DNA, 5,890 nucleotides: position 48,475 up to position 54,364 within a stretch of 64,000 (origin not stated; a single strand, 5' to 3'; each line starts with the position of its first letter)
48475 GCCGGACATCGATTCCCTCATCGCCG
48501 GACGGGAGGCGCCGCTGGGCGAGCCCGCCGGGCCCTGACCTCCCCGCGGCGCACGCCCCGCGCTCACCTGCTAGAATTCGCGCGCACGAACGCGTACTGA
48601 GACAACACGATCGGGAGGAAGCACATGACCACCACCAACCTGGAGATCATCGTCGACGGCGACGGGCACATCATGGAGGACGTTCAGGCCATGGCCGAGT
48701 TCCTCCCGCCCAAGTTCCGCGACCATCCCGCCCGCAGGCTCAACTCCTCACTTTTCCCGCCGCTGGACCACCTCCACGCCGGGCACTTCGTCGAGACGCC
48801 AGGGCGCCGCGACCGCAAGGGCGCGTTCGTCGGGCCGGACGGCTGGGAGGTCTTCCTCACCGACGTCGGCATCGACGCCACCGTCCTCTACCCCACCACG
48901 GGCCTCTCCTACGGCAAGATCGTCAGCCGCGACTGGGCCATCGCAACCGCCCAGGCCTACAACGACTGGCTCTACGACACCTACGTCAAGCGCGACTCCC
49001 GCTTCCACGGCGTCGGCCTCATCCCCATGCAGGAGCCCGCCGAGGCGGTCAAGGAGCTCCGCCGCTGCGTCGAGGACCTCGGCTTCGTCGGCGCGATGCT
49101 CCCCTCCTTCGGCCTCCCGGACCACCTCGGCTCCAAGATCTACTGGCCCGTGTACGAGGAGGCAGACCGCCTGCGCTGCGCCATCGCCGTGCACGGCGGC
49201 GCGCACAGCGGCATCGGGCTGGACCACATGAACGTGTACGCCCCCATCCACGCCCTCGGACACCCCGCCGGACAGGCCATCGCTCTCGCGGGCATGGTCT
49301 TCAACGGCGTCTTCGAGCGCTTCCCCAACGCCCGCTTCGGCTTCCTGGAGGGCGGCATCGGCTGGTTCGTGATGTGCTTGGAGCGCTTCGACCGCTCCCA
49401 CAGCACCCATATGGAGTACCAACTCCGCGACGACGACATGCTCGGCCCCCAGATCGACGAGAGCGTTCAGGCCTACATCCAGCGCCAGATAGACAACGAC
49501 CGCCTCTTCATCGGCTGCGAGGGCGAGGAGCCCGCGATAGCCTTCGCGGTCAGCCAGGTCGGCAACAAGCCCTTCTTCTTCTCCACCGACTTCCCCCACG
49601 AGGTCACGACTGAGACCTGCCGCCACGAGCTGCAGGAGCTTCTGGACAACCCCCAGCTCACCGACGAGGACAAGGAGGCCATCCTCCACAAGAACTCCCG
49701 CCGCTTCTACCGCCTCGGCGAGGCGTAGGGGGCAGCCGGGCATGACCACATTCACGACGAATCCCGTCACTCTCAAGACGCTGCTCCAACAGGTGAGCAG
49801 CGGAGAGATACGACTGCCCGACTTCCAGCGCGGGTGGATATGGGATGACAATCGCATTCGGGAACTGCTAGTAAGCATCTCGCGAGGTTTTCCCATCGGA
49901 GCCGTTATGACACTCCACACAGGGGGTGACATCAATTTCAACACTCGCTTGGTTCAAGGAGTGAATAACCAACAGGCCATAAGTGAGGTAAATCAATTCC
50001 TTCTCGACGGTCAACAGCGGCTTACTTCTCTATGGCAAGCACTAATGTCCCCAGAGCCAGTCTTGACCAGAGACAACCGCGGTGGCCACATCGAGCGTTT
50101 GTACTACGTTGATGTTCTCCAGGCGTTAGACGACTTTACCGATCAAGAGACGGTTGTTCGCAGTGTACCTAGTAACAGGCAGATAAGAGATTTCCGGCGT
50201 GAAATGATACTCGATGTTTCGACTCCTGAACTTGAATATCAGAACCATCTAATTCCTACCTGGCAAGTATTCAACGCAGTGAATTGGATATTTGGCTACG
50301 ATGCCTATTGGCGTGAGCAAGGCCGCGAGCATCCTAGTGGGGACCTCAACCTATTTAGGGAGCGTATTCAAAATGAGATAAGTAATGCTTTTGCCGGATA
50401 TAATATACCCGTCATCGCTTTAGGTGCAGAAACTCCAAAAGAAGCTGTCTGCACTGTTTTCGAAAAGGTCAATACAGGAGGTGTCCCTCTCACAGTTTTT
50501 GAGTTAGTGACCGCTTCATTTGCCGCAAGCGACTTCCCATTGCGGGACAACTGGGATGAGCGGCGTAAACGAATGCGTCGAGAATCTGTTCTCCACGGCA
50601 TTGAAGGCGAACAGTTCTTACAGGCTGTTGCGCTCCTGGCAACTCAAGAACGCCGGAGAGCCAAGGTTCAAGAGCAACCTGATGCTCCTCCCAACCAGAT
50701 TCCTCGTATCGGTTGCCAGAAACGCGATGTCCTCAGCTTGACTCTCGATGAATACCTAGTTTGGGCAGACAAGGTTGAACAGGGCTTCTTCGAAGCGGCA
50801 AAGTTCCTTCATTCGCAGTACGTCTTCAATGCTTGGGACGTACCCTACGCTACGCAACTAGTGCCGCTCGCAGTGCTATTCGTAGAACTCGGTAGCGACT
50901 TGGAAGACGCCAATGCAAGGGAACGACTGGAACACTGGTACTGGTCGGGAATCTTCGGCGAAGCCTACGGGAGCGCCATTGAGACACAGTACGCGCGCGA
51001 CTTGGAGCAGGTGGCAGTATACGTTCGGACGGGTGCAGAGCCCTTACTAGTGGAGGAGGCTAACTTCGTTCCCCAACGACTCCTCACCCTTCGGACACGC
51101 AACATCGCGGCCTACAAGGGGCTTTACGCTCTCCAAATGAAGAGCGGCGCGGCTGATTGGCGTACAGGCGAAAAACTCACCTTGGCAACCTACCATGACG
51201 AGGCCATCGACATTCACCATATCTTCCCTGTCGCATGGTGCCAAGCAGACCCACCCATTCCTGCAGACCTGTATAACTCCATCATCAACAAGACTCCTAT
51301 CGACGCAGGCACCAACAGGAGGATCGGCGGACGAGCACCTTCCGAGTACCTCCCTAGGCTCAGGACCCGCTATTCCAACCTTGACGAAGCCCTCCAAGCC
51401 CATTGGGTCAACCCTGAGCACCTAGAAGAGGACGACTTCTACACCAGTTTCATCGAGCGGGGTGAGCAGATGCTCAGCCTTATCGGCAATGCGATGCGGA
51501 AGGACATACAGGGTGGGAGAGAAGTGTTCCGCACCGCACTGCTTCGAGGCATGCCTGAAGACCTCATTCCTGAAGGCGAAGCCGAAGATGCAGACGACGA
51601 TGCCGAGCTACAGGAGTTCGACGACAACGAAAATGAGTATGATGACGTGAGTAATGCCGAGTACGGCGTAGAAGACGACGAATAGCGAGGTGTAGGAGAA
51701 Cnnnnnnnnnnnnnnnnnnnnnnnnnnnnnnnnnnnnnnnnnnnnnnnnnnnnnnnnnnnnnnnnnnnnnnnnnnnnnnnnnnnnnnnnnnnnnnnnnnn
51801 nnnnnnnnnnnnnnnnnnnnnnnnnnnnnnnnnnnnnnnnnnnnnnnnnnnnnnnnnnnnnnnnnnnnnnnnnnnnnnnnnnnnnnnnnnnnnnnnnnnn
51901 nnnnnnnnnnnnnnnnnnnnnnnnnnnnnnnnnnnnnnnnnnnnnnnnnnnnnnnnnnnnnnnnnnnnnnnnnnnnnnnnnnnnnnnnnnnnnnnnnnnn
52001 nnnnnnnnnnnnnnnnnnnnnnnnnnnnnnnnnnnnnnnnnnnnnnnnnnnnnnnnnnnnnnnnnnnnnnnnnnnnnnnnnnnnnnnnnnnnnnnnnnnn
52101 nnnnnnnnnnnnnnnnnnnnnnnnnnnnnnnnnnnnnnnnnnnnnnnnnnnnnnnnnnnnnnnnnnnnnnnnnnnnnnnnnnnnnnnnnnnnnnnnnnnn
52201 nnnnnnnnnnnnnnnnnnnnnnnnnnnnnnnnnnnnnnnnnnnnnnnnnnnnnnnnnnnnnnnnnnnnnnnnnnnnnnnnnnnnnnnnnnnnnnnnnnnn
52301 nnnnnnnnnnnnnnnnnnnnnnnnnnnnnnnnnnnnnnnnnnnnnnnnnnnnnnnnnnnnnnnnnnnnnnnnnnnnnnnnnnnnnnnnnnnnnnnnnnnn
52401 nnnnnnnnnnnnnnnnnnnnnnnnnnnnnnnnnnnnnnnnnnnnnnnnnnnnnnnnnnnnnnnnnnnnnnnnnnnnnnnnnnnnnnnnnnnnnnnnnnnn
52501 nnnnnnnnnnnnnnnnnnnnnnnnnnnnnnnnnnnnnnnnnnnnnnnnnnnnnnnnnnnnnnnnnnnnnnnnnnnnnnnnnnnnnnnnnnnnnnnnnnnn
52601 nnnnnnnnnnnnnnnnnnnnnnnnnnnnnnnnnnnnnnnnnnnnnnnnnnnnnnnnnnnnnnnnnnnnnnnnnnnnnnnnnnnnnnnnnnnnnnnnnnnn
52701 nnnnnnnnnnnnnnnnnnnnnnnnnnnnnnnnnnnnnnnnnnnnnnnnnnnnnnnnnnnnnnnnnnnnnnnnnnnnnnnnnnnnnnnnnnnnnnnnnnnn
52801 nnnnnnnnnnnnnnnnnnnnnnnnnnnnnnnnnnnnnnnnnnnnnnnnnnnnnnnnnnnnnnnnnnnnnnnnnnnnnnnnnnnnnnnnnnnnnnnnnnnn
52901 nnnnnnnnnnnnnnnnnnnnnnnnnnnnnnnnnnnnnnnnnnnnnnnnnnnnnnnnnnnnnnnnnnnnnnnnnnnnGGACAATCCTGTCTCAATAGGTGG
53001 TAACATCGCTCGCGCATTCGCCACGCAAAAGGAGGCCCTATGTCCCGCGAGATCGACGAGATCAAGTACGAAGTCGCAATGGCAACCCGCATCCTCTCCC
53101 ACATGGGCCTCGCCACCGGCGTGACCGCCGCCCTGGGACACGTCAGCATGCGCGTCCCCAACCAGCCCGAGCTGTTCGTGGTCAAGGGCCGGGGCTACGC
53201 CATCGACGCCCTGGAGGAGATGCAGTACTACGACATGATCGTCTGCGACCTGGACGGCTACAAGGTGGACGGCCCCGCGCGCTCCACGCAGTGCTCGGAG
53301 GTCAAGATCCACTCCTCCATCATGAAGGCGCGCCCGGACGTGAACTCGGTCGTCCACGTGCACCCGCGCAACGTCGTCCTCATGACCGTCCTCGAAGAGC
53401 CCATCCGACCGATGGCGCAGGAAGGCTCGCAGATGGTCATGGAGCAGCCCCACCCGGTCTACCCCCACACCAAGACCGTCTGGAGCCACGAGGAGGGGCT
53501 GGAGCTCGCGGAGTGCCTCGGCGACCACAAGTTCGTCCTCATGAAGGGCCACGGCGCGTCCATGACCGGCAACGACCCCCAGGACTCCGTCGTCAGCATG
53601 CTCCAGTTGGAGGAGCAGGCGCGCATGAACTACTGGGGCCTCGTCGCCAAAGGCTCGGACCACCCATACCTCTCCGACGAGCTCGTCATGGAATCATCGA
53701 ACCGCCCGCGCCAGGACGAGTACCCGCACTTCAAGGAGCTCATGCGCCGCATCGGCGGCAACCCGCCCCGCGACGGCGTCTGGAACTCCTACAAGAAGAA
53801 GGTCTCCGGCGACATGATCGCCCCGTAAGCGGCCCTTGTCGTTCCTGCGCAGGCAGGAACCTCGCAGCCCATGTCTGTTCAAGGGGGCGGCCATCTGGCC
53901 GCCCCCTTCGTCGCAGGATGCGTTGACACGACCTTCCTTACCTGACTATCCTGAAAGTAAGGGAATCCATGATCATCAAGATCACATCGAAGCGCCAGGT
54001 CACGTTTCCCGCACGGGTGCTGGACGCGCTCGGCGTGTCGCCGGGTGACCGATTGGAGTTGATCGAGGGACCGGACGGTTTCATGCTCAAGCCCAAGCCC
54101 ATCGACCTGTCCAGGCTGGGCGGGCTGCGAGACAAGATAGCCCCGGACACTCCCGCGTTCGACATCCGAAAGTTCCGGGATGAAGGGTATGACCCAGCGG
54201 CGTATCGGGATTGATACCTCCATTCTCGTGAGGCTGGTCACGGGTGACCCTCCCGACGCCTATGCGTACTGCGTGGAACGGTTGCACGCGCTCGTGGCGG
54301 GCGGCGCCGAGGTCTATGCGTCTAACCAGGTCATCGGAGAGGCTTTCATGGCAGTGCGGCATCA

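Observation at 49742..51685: Solitary GmrSD-type (DUF262-DUF1524) gene inserted precisely between two catabolic genes, with a strongly acidic tail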

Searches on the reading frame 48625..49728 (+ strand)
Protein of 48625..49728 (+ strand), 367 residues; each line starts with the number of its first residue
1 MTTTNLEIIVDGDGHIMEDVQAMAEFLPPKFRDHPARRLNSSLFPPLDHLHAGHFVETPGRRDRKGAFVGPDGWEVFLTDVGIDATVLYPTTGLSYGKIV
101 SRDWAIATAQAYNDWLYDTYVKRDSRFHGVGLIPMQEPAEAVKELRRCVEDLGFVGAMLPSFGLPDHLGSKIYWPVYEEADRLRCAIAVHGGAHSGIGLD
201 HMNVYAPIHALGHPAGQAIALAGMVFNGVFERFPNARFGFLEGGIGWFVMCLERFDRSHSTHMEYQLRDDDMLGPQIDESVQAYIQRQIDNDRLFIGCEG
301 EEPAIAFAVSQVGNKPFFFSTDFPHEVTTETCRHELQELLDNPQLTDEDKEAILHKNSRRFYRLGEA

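Call 5: search_protein_families(library=pfam, proteins=[window:48625-49728:+])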
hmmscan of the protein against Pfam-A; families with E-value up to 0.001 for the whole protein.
window:48625-49728:+ (367 aa): 1 family
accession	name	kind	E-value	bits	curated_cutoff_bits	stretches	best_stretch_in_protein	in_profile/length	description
PF04909.20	Amidohydro_2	-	1.5e-29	104.1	26.4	1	100-364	53-289/289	Amidohydrolase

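Call 8: search_protein_families(library=ncbifam, proteins=[window:48625-49728:+], max_evalue=0.01)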
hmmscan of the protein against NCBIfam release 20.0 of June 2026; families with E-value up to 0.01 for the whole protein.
window:48625-49728:+ (367 aa): 0 families

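Call 22: find_related_loci(query=A1, collection=genome_contigs, flank=8000)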
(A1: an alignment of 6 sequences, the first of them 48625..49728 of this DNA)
Query A1 (367 aa) in genome_contigs; peptide patterns used: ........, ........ (x = any residue, [..] = any of these).
125 stretches matched a pattern; 101 encode a relative of the query (tblastn E <= 1e-3); the best 80 are kept; 80 distinct loci.
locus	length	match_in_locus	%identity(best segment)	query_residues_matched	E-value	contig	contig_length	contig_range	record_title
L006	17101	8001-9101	96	1-367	0e+0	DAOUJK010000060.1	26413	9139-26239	MAG TPA_asm: Dehalococcoidia bacterium isolate S32_261 k113_3379134, whole genome shotgun sequence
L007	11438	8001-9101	96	1-367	0e+0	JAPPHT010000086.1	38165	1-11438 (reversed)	MAG: Chloroflexota bacterium isolate RHO1_bin_8 NODE_2077_length_38165_cov_18.824219, whole genome shotgun sequence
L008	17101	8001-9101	96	1-367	0e+0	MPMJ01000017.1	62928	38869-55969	MAG: SAR202 cluster bacterium bin16 NODE_834_length_62928_cov_10.0565_ID_1667, whole genome shotgun sequence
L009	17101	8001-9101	96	1-367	0e+0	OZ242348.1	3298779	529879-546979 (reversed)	MAG: Dehalococcoidia bacterium isolate 357cf40b-4ce6-42dd-ae1b-d69ff5967523 genome assembly, chromosome: 1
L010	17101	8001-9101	96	1-367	0e+0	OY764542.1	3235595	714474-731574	MAG: Dehalococcoidia bacterium isolate 6a5b5718-e0ca-4583-9154-875545b380e3 genome assembly, chromosome: 1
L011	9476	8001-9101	96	1-367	0e+0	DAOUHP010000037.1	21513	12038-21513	MAG TPA_asm: Dehalococcoidia bacterium isolate S16_96 k189_199525, whole genome shotgun sequence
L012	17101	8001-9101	95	1-367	0e+0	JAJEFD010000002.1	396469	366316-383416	MAG: Dehalococcoidia bacterium isolate p16x34bins.71 k141_690870, whole genome shotgun sequence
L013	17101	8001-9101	95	1-367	0e+0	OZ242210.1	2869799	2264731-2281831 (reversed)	MAG: Dehalococcoidia bacterium isolate 2dcd4ef8-4200-4d3b-942c-b6f2e12e8c0d genome assembly, chromosome: 1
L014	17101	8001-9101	95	1-367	0e+0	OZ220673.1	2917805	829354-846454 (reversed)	MAG: Dehalococcoidia bacterium isolate 74ad39ee-730f-4e91-a86b-9a5c45ef094d genome assembly, chromosome: 1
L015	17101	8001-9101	95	1-367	0e+0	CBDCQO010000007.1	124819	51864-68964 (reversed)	MAG: Dehalococcoidia bacterium isolate 69a24162-ed58-4481-bed2-2caa30729e5d genome assembly, contig: contig_7, whole gen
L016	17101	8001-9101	95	1-367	0e+0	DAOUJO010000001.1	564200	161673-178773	MAG TPA_asm: Dehalococcoidia bacterium isolate S34_268 k113_602608, whole genome shotgun sequence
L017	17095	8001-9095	95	3-367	0e+0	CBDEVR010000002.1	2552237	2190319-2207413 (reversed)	MAG: Dehalococcoidia bacterium isolate 58e95461-d50d-4896-8677-afe07c5a1cd5 genome assembly, contig: contig_2, whole gen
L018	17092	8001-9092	95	1-364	0e+0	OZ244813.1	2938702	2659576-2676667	MAG: Dehalococcoidia bacterium isolate c597d9ae-e839-4a6c-83f3-3d6bda73bc97 genome assembly, chromosome: 1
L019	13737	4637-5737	95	1-367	0e+0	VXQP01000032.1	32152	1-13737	MAG: Chloroflexi bacterium isolate SB0664_bin_11 NODE_952_length_32152_cov_20.033492, whole genome shotgun sequence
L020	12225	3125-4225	95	1-367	0e+0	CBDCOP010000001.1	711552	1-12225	MAG: Dehalococcoidia bacterium isolate 0cbdef8c-498a-4e31-a88f-bb18f8401b77 genome assembly, contig: contig_1, whole gen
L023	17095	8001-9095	91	3-367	0e+0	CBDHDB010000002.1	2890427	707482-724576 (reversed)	MAG: Dehalococcoidia bacterium isolate 822cf7f2-f088-4de1-b96c-ebc5a35fe4d4 genome assembly, contig: contig_2, whole gen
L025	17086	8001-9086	91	3-364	0e+0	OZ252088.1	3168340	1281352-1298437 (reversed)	MAG: Dehalococcoidia bacterium isolate 7426c3d5-a751-4d37-bde8-e0e91f06c8c3 genome assembly, chromosome: 1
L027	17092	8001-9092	90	1-364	0e+0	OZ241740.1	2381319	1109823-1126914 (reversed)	MAG: Dehalococcoidia bacterium isolate 2a701ac0-cd12-4bd3-a765-5d076d8969a5 genome assembly, chromosome: 1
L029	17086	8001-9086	87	3-364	0e+0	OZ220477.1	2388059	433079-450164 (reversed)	MAG: Dehalococcoidia bacterium isolate 4182ea2c-2fba-40db-a838-49949f89881d genome assembly, chromosome: 1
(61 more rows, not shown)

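Call 65: search_protein_families(library=pfam, proteins=[L029:9218-9904:+, L015:10477-11196:+, L025:10429-11106:+, L027:12353-13189:+, L023:11086-12795:+], max_evalue=0.01)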
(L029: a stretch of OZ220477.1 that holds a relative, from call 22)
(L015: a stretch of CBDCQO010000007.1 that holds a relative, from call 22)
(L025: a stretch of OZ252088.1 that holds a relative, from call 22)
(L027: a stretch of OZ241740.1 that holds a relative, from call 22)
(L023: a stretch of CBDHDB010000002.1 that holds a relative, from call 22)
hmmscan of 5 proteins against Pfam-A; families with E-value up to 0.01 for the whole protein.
L029:9218-9904:+ (228 aa): 2 families
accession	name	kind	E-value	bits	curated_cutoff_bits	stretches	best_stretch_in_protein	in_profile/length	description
PF01936.24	NYN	-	1.3e-30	107.2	24.2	1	2-131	5-143/145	NYN domain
PF12872.13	OST-HTH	-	2.4e-15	56.6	23.8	1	168-218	15-64/71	OST-HTH/LOTUS domain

L015:10477-11196:+ (239 aa): 0 families

L025:10429-11106:+ (225 aa): 0 families

L027:12353-13189:+ (278 aa): 0 families

L023:11086-12795:+ (569 aa): 6 families
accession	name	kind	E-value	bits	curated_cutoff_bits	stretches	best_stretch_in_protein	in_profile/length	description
PF13175.12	AAA_15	-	3.3e-21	76.8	32.1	1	4-371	4-374/374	AAA ATPase domain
PF13304.12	AAA_21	-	7.5e-13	49.6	27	1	31-368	3-300/304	AAA domain, putative AbiEii toxin, Type IV TA system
PF02463.25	SMC_N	-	5.2e-07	29.8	40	1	5-53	4-49/220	RecF/RecN/SMC N terminal domain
PF13476.12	AAA_23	-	2.9e-06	28.5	27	1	8-53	4-45/201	AAA domain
PF13514.12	AAA_27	-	0.00048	20.2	22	1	1-59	1-58/206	AAA domain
PF13555.12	AAA_29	-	0.00098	19.3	27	1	25-50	21-45/61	P-loop containing region of AAA domain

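Call 66: search_protein_families(library=padloc, proteins=[L029:9218-9904:+, L015:10477-11196:+, L025:10429-11106:+, L027:12353-13189:+, L023:11086-12795:+], max_evalue=0.001)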
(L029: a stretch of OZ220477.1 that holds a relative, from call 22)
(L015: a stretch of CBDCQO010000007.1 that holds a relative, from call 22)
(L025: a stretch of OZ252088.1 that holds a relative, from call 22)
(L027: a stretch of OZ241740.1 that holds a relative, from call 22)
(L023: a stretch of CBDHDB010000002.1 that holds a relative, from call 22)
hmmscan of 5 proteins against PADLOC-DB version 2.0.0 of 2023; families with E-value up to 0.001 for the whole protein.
L029:9218-9904:+ (228 aa): 0 families

L015:10477-11196:+ (239 aa): 0 families

L025:10429-11106:+ (225 aa): 0 families

L027:12353-13189:+ (278 aa): 0 families

L023:11086-12795:+ (569 aa): 80 families (the best 25 are shown)
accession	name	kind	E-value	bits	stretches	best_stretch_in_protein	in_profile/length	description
PDLC02979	AriA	-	5.8e-24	83.6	1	3-371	3-373/373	-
PDLC02358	Old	-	3e-16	57.3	2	329-507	286-454/578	Old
PDLC00289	PtuA1|PtuA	-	1.4e-15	55.2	2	222-379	156-300/404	AAA ATPase domain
PDLC04135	mad3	-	2.4e-14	51.7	2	331-372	287-328/374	mads_3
PDLC02914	ATPase-Toprim_I-B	-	4.1e-14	50.6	2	299-372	177-249/443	-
PDLC02980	AriA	-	2.9e-13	48.5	1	31-371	3-303/304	-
PDLC02335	AbiLi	-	5.7e-12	43.3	1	5-378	52-245/326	AbiLi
PDLC00271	PtuA1|PtuA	-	1.6e-11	42.4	1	1-50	1-46/421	AAA ATPase domain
PDLC00083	GajA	-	1.8e-11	41.2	2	326-448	292-414/639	AAA ATPase domain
PDLC04178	HEC-01A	-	5.5e-11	40.1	2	4-51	10-52/399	-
PDLC04164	AriA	-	9.8e-11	39.7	1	324-377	189-242/253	-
PDLC00096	GajA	-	1.2e-10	38.8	2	289-419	248-379/630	AAA ATPase domain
PDLC02915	ATPase-Toprim_I-B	-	1.7e-10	38.3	2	3-50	3-45/623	-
PDLC04168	GajA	-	2.7e-10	37.6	1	3-50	4-47/570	-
PDLC00305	PtuA1|PtuA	-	4.6e-09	34.1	1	332-372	249-289/392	AAA ATPase domain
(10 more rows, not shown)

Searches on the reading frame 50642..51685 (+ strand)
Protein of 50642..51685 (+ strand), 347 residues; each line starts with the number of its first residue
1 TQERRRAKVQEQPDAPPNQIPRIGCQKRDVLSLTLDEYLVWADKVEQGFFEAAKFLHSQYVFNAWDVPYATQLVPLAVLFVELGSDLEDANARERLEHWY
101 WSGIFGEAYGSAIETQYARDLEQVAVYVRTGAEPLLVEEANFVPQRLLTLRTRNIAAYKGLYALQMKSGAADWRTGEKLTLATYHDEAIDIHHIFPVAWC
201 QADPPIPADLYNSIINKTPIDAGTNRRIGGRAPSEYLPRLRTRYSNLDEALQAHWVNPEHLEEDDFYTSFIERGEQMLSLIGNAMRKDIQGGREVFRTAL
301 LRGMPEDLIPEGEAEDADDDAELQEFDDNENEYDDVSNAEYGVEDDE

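Call 7: search_protein_families(library=pfam, proteins=[window:50642-51685:+], max_evalue=10)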
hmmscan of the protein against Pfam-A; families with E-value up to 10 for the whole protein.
window:50642-51685:+ (347 aa): 1 family
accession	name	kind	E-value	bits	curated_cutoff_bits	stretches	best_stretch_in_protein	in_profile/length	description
PF13395.12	HNH_4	-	0.04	14.3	22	1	175-203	4-32/54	HNH endonuclease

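Call 79: search_protein_representatives(protein=window:50831-51685:+)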
Query: 284 residues. Proteins with E-value up to 0.001 (for the whole library): 1813; up to 1e-10: 915; up to 1e-30: 246. The best 150 are listed.
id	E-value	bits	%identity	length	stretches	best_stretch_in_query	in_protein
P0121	3.1e-94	332.1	58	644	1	3-278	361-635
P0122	1.2e-93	330.2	63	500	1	2-240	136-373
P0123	7.2e-88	311.2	58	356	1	3-256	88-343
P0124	1.5e-85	303.6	59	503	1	3-256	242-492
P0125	1.2e-77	277.7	69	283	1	2-182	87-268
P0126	9.9e-74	264.8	52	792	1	3-272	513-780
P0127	1.1e-70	254.9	52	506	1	3-245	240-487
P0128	2.8e-67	243.6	66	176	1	103-278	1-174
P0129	3.8e-66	239.9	57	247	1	42-251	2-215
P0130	7.1e-66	239.1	49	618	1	3-250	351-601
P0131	1.1e-65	238.4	48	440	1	2-243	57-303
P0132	5.9e-62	226.2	48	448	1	2-235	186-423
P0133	7.2e-62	225.9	52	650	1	4-231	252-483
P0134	8.7e-62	225.7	51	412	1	4-227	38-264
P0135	1.1e-61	225.3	50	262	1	4-225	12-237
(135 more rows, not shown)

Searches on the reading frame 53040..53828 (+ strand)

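Call 5: search_protein_families(library=pfam, proteins=[window:53040-53828:+])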
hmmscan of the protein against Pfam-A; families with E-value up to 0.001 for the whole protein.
window:53040-53828:+ (262 aa): 1 family
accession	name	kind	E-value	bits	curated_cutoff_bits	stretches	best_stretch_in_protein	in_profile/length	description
PF00596.27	Aldolase_II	-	7.5e-33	114.4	22.2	1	11-197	2-182/183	Class II Aldolase and Adducin N-terminal domain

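Call 8: search_protein_families(library=ncbifam, proteins=[window:53040-53828:+], max_evalue=0.01)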
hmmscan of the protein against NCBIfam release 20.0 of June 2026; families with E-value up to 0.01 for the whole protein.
window:53040-53828:+ (262 aa): 29 families (the best 25 are shown)
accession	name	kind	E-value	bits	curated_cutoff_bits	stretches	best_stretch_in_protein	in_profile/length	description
NF053537.1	DhpthDcsPhtC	equivalog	7.2e-30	104.1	200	1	11-198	3-191/232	3,4-dihydroxyphthalate decarboxylase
NF004855.0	PRK06208.1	subfamily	2.7e-23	82.6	255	1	7-201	42-228/274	class II aldolase/adducin family protein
NF005123.0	PRK06557.1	subfamily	3.2e-20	72.8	251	1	3-201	7-196/223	L-ribulose-5-phosphate 4-epimerase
NF005451.0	PRK07044.1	subfamily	9.9e-20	70.6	207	1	7-222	21-227/256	aldolase II superfamily protein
NF005068.0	PRK06486.1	equivalog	4.9e-17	62.1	269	1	3-181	22-193/262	aldolase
NF006413.0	PRK08660.1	equivalog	1e-16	61.3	203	1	18-203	12-180/184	aldolase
NF005186.0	PRK06661.1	equivalog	1.8e-15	57.3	339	1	7-196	5-186/235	hypothetical protein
NF005484.0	PRK07090.1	equivalog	1.6e-14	53.9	261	1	9-199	32-212/260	aldolase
NF005689.0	PRK07490.1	equivalog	3.5e-14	52.6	260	1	6-221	12-219/248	hypothetical protein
NF006208.0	PRK08333.1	equivalog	5.5e-14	52.3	267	1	20-199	13-182/189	aldolase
NF006047.0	PRK08193.1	subfamily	7.3e-13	48.6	257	1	5-204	2-203/231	L-ribulose-5-phosphate 4-epimerase AraD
NF009625.0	PRK13145.1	equivalog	2.9e-11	43.4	369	1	1-113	1-104/235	L-ribulose-5-phosphate 4-epimerase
NF040649.1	FucA_Meth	equivalog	3e-11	43.6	250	1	60-198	45-174/179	L-fuculose phosphate aldolase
NF053831.1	RU1PAldHalo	equivalog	7.8e-10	38.6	300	1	31-205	23-186/208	ribulose-1-phosphate aldolase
TIGR03328.1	salvage_mtnB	equivalog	8.9e-10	38.4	137.05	1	28-120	14-100/194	methylthioribulose 1-phosphate dehydratase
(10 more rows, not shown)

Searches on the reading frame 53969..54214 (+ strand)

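Call 5: search_protein_families(library=pfam, proteins=[window:53969-54214:+])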
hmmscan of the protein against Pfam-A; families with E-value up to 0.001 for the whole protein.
window:53969-54214:+ (81 aa): 1 family
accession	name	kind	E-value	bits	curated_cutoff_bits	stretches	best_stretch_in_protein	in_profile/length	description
PF04014.23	MazE_antitoxin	-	1.4e-09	38.2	24.7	1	3-44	2-44/48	Antidote-toxin recognition MazE, bacterial antitoxin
